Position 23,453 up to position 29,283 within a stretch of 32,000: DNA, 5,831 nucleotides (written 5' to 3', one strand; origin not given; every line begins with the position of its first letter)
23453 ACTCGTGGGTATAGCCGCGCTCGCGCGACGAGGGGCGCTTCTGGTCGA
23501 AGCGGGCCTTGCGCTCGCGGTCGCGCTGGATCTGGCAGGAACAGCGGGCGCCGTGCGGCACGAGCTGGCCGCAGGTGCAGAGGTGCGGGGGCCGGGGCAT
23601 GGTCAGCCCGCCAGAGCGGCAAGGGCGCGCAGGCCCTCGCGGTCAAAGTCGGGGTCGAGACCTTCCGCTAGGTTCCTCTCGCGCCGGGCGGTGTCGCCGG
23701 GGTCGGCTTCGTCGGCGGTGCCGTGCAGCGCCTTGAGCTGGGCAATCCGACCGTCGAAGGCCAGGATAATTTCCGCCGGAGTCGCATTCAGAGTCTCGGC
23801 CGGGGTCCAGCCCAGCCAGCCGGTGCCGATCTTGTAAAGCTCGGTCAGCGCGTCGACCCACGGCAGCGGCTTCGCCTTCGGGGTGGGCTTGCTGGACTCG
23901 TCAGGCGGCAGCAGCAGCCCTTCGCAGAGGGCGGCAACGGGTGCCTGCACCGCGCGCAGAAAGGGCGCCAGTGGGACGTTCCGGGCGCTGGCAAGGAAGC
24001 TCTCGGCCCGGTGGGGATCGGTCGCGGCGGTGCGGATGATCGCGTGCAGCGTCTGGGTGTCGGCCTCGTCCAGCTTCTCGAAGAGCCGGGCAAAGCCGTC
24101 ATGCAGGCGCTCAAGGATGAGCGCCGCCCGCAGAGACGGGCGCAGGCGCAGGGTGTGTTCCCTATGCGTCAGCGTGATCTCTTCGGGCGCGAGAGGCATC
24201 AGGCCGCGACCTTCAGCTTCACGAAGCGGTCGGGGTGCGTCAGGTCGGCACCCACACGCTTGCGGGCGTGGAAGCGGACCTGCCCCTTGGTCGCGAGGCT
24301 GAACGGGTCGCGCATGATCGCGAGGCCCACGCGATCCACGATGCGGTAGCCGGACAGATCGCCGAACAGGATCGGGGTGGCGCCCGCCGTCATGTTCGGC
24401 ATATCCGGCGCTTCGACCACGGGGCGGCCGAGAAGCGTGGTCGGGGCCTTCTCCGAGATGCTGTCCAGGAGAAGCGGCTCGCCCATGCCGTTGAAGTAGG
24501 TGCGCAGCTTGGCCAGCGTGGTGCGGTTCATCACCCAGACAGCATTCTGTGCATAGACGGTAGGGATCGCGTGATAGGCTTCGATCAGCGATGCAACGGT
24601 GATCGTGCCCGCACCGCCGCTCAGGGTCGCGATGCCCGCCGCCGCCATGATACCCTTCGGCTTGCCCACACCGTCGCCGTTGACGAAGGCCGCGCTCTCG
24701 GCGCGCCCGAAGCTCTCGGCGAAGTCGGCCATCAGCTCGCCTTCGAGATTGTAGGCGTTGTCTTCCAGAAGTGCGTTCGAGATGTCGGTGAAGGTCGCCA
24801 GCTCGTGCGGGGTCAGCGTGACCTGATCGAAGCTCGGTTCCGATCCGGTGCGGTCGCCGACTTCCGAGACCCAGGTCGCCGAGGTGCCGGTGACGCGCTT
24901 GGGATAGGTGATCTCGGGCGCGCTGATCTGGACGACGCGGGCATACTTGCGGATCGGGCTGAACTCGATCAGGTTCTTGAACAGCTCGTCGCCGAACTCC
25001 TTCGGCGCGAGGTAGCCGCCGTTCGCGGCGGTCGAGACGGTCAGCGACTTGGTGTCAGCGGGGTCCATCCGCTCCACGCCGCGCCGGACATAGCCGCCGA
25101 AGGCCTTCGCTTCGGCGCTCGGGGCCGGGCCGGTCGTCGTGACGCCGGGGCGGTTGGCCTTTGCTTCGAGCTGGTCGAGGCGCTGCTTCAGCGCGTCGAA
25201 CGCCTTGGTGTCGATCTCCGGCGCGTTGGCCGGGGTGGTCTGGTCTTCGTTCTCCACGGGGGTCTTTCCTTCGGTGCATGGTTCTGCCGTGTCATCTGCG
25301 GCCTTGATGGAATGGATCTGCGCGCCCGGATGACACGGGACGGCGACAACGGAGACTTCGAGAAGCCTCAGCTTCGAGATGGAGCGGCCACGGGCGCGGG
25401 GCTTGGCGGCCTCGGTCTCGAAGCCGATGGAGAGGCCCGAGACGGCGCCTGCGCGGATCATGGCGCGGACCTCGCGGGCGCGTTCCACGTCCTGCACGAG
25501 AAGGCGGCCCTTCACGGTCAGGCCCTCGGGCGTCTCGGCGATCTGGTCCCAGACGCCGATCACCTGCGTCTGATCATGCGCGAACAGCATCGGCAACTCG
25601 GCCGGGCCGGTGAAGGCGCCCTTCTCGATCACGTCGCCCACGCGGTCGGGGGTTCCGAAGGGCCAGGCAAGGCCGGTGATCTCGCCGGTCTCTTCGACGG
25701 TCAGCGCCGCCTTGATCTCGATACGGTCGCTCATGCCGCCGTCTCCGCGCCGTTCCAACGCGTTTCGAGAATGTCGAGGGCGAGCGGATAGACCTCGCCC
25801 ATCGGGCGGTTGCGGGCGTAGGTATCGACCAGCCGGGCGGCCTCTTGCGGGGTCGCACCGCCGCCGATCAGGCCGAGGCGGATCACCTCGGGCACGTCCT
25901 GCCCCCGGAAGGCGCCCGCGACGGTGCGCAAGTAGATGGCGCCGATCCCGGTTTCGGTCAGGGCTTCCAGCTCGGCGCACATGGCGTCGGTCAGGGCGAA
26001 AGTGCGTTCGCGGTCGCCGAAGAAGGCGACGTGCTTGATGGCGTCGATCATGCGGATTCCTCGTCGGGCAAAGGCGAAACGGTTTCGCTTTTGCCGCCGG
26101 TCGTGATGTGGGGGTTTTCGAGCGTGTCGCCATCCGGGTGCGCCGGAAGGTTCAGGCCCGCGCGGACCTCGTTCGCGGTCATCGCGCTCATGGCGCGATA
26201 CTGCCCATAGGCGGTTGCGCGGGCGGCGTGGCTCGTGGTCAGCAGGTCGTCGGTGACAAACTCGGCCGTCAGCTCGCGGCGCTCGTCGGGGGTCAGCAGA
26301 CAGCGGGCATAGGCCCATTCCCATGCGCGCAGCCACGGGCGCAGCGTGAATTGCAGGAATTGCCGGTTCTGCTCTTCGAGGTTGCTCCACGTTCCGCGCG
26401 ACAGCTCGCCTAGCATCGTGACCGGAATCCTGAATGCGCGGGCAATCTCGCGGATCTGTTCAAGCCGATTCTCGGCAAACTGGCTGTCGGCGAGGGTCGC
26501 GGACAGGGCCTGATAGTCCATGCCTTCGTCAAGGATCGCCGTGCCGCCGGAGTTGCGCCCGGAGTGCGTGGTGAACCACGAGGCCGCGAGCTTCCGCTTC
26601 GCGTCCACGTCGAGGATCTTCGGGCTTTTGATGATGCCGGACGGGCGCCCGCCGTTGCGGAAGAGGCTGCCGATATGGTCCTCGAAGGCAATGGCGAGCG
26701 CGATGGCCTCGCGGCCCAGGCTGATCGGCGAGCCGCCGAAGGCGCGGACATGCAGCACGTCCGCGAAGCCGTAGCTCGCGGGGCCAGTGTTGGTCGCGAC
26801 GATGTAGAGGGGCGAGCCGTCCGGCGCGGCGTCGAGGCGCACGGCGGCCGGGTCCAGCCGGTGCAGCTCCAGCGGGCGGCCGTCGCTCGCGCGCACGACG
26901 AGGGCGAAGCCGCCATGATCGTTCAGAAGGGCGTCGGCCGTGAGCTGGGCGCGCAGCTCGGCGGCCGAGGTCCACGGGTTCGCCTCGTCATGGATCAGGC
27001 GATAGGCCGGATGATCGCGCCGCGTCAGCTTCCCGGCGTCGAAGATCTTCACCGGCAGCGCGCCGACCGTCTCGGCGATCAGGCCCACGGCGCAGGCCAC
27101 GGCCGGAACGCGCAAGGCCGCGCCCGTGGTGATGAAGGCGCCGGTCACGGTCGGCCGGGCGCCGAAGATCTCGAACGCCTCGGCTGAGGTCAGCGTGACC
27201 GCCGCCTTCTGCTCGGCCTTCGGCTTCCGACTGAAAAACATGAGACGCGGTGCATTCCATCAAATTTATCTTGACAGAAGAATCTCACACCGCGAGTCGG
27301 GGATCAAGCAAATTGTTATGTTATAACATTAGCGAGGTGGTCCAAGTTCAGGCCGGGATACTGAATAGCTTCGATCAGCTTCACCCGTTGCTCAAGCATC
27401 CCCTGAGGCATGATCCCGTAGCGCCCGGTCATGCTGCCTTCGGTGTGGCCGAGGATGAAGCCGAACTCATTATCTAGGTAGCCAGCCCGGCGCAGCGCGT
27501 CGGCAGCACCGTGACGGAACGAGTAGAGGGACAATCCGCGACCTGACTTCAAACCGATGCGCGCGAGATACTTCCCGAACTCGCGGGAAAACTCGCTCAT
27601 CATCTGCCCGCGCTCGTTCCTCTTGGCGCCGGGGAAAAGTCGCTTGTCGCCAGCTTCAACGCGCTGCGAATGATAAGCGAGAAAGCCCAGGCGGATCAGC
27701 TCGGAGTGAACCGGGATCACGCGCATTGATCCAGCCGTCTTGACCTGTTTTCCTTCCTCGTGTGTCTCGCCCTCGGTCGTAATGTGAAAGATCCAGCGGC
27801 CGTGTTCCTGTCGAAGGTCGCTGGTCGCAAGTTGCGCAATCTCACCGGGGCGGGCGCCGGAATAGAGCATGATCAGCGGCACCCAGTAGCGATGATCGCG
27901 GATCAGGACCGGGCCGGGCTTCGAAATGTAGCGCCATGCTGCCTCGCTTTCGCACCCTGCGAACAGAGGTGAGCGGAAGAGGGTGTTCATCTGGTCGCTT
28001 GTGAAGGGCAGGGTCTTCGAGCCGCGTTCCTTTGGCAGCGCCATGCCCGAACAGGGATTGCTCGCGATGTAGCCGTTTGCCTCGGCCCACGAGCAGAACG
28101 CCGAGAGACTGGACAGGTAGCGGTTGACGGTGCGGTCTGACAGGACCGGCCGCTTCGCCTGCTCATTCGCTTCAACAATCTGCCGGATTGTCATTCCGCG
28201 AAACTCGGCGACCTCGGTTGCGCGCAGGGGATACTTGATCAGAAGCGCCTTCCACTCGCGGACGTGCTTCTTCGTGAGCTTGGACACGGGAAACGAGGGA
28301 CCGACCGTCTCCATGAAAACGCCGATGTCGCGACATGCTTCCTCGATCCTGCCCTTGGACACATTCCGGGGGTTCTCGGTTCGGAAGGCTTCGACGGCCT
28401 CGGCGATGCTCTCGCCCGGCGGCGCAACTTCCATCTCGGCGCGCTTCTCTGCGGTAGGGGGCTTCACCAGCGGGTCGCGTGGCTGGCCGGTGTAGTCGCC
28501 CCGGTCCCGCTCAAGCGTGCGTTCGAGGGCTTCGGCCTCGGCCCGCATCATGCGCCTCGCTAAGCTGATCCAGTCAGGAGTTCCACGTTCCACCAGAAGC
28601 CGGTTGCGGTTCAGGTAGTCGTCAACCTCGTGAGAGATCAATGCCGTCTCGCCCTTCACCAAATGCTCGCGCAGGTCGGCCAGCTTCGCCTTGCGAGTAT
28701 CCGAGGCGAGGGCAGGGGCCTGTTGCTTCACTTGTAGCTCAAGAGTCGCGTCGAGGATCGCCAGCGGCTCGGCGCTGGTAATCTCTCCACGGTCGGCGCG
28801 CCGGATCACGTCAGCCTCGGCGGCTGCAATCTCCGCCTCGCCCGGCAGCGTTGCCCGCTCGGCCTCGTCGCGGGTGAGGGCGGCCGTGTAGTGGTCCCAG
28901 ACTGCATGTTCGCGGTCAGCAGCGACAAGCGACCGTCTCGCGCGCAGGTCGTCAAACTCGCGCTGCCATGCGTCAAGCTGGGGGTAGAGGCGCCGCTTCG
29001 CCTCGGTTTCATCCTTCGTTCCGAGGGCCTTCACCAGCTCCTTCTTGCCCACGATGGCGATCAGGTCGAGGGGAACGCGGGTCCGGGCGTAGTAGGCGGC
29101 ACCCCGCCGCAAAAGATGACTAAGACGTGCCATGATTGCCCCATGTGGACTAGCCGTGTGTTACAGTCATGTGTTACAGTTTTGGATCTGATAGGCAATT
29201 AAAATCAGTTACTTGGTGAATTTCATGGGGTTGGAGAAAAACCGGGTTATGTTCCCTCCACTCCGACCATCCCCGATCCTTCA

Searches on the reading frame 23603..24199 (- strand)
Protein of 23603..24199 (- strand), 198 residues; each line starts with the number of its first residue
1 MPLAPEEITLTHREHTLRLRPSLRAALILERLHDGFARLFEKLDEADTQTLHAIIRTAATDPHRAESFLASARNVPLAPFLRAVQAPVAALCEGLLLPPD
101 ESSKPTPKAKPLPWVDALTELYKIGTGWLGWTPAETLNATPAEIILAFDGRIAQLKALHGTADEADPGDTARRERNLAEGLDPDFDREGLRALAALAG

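Call 11: search_protein_families(library=phrogs, proteins=[window:23603-24199:-], max_evalue=0.001)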
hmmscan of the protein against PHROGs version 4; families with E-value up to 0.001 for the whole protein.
window:23603-24199:- (198 aa): 1 family
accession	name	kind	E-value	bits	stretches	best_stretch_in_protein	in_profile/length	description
phrog_7493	-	unknown function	4.4e-20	73.1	1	19-172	1-154/178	-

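Call 12: search_protein_families(library=pfam, proteins=[window:23603-24199:-], max_evalue=0.001)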
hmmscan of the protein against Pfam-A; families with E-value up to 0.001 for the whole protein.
window:23603-24199:- (198 aa): 0 families

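Call 36: search_protein_families(library=pfam, proteins=[window:23603-24199:-], max_evalue=10)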
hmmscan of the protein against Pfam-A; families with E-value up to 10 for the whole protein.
window:23603-24199:- (198 aa): 2 families
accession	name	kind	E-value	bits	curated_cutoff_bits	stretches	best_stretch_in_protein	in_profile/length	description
PF09550.16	Phage_TAC_6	-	0.045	14.6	23.4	1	119-152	4-37/58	Phage tail assembly chaperone protein, TAC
PF17920.6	TetR_C_16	-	0.065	13.9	26.2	1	38-95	10-67/107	Tetracyclin repressor-like, C-terminal domain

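Call 78: search_protein_families(library=ncbifam, proteins=[window:23603-24199:-], max_evalue=0.01)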
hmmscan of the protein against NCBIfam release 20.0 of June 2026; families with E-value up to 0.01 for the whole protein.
window:23603-24199:- (198 aa): 0 families

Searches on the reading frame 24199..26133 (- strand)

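Call 11: search_protein_families(library=phrogs, proteins=[window:24199-26133:-], max_evalue=0.001)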
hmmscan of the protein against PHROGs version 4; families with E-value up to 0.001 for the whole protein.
window:24199-26133:- (644 aa): 11 families
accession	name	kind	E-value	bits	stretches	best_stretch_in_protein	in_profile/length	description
phrog_10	-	head and packaging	2e-85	289.3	1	305-644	301-637/752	major head protein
phrog_617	-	head and packaging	1.8e-61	209.9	2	363-643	330-624/626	major head protein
phrog_80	-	head and packaging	3.7e-37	129.8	1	137-285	223-387/607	head maturation protease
phrog_2263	-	head and packaging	4.4e-30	106.1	1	145-596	34-498/551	major head protein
phrog_15928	-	head and packaging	1.1e-18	68.9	1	497-640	30-176/185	major head protein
phrog_3244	-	head and packaging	4.3e-18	67.1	1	147-321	30-217/326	head maturation protease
phrog_3270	-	head and packaging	9.4e-12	45.3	1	150-303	5-158/603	head maturation protease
phrog_1623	-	head and packaging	2.1e-10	41.4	1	365-583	15-250/305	virion structural protein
phrog_17162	-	unknown function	4e-10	40.8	1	564-644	4-84/85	-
phrog_4523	-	head and packaging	3.6e-07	30.3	1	180-314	72-219/644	major head and protease protein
phrog_7015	-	head and packaging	5.4e-06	27.1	1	178-364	45-227/240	head maturation protease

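Call 12: search_protein_families(library=pfam, proteins=[window:24199-26133:-], max_evalue=0.001)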
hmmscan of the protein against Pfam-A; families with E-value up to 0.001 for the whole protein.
window:24199-26133:- (644 aa): 2 families
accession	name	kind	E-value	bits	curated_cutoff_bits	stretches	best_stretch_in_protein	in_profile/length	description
PF05065.19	Phage_capsid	-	1e-84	284.7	24.2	1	372-641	1-279/280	Phage capsid family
PF04586.22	Peptidase_S78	-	2.5e-21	76.9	21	1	147-276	12-155/165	Caudovirus prohead serine protease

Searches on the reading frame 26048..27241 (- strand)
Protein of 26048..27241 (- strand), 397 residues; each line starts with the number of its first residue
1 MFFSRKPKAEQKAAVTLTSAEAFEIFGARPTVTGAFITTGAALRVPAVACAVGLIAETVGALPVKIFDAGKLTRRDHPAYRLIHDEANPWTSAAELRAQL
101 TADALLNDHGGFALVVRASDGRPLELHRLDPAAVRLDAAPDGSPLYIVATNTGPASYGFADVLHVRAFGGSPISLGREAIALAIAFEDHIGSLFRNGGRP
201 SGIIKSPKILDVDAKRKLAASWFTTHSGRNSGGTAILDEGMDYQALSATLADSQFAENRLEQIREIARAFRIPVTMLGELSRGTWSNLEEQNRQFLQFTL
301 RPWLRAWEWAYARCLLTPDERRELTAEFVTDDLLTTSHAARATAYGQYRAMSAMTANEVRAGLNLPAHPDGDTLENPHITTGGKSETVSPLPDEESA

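Call 11: search_protein_families(library=phrogs, proteins=[window:26048-27241:-], max_evalue=0.001)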
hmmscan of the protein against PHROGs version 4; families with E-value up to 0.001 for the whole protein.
window:26048-27241:- (397 aa): 6 families
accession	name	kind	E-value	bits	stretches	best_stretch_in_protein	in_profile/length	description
phrog_12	-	head and packaging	3.7e-86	291.6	1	3-380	55-437/646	portal protein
phrog_2662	-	head and packaging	1.2e-57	197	1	45-386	67-428/717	portal protein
phrog_5929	-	head and packaging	3.9e-47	161.5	1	186-374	4-193/228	portal protein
phrog_2271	-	head and packaging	4.4e-17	62.1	1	187-374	208-392/859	portal protein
phrog_11323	-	unknown function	1.8e-13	51.7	1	276-373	1-99/130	-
phrog_21454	-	unknown function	8.6e-09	36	1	207-374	5-169/320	-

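Call 12: search_protein_families(library=pfam, proteins=[window:26048-27241:-], max_evalue=0.001)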
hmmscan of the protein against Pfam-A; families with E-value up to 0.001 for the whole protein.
window:26048-27241:- (397 aa): 1 family
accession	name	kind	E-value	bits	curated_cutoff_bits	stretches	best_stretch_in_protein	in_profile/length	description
PF04860.17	Phage_portal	-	2.3e-91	306.8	39.1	1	46-364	1-321/321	Phage portal protein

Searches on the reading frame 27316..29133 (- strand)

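Call 11: search_protein_families(library=phrogs, proteins=[window:27316-29133:-], max_evalue=0.001)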
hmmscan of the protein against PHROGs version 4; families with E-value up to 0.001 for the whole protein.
window:27316-29133:- (605 aa): 2 families
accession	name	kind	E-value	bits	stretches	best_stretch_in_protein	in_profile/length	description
phrog_1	-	integration and excision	7.3e-35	122.3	1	196-574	144-434/611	integrase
phrog_216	-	integration and excision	2.5e-13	50.8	1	327-589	6-238/301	integrase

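Call 12: search_protein_families(library=pfam, proteins=[window:27316-29133:-], max_evalue=0.001)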
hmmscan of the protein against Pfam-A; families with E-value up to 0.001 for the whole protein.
window:27316-29133:- (605 aa): 2 families
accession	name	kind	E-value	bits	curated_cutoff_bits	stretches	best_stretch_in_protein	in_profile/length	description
PF20172.3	DUF6538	-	2.7e-19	69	27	1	6-64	1-59/60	Domain of unknown function (DUF6538)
PF00589.27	Phage_integrase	-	3.8e-09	37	27.1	1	420-572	29-165/172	Phage integrase family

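Call 78: search_protein_families(library=ncbifam, proteins=[window:27316-29133:-], max_evalue=0.01)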
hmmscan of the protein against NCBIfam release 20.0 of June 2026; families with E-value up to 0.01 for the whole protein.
window:27316-29133:- (605 aa): 4 families
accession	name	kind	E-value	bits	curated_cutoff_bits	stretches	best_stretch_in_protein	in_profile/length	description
TIGR02225.1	recomb_XerD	equivalog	6.6e-10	38.8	329.6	1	307-582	37-281/290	site-specific tyrosine recombinase XerD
TIGR02224.1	recomb_XerC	equivalog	2.6e-08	33.6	335.15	1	305-444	38-159/295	tyrosine recombinase XerC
NF001399.0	PRK00283.1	subfamily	7.3e-05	22.1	279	1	310-449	47-168/300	tyrosine recombinase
NF040815.2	recomb_XerA_Arch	equivalog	0.00049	19.8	220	1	317-572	41-251/263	site-specific tyrosine recombinase/integron integrase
